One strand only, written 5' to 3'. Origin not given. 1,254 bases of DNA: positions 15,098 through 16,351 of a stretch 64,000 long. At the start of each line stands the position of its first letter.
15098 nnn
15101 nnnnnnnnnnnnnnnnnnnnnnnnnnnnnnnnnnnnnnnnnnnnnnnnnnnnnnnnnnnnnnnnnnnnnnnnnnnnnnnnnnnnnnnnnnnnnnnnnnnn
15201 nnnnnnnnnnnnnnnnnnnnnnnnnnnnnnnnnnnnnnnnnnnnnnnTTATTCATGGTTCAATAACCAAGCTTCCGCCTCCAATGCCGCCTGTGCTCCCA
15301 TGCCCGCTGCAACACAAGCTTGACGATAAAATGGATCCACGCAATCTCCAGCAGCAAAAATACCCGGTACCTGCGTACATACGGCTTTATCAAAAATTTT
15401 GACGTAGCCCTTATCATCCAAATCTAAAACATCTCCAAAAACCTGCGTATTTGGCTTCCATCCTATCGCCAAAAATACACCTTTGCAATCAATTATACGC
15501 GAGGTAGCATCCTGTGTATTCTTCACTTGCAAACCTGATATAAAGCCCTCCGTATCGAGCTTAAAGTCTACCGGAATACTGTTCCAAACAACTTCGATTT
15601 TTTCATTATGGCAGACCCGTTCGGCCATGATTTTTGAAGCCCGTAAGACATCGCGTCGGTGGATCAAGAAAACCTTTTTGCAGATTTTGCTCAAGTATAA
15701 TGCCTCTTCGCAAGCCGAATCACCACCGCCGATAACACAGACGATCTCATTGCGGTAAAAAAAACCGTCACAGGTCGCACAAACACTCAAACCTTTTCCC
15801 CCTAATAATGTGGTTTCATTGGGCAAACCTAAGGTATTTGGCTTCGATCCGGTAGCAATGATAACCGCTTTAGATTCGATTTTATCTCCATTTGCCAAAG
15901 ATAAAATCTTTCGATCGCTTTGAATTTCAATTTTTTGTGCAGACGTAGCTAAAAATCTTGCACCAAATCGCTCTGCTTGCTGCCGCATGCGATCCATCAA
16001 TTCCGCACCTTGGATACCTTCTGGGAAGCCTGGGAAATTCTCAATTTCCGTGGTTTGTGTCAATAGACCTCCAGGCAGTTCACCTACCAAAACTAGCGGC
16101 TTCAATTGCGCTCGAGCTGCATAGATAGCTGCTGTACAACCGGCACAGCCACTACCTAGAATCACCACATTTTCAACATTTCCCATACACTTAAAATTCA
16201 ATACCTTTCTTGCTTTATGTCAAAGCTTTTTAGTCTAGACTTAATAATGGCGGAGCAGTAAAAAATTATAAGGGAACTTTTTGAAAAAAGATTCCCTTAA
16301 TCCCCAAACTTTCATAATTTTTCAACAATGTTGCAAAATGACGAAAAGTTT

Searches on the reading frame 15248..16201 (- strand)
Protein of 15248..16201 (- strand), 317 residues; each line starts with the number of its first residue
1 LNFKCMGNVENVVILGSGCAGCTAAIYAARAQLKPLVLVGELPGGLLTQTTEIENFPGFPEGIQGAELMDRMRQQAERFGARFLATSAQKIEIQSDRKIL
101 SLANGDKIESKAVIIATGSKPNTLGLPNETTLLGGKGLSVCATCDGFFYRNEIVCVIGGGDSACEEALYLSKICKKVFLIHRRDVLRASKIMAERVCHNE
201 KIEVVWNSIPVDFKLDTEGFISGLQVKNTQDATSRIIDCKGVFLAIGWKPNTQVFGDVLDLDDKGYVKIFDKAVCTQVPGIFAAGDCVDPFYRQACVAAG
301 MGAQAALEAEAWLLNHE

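Call 13: search_protein_families(library=pfam, proteins=[window:15248-16201:-])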
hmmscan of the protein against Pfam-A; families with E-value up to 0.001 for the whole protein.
window:15248-16201:- (317 aa): 7 families
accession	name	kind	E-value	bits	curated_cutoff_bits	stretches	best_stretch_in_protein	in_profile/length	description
PF07992.20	Pyr_redox_2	-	1.8e-46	159.3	26.1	1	11-302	2-291/291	Pyridine nucleotide-disulphide oxidoreductase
PF13738.12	Pyr_redox_3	-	5.4e-17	62.4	30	1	86-285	102-305/305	Pyridine nucleotide-disulphide oxidoreductase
PF00070.33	Pyr_redox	-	9.9e-15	55.3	22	1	154-227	2-80/82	Pyridine nucleotide-disulphide oxidoreductase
PF01134.28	GIDA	-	3.4e-08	33.4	22.1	0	12-38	2-28/391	Glucose inhibited division protein A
PF01266.30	DAO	-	3.7e-08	33.7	27.9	0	12-40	2-30/353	FAD dependent oxidoreductase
PF03486.20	HI0933_like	-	1.8e-06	28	50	0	59-246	102-191/244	HI0933-like protein Rossmann domain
PF12831.13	FAD_oxidored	-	1.9e-06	27.9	27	0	12-52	2-43/416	FAD dependent oxidoreductase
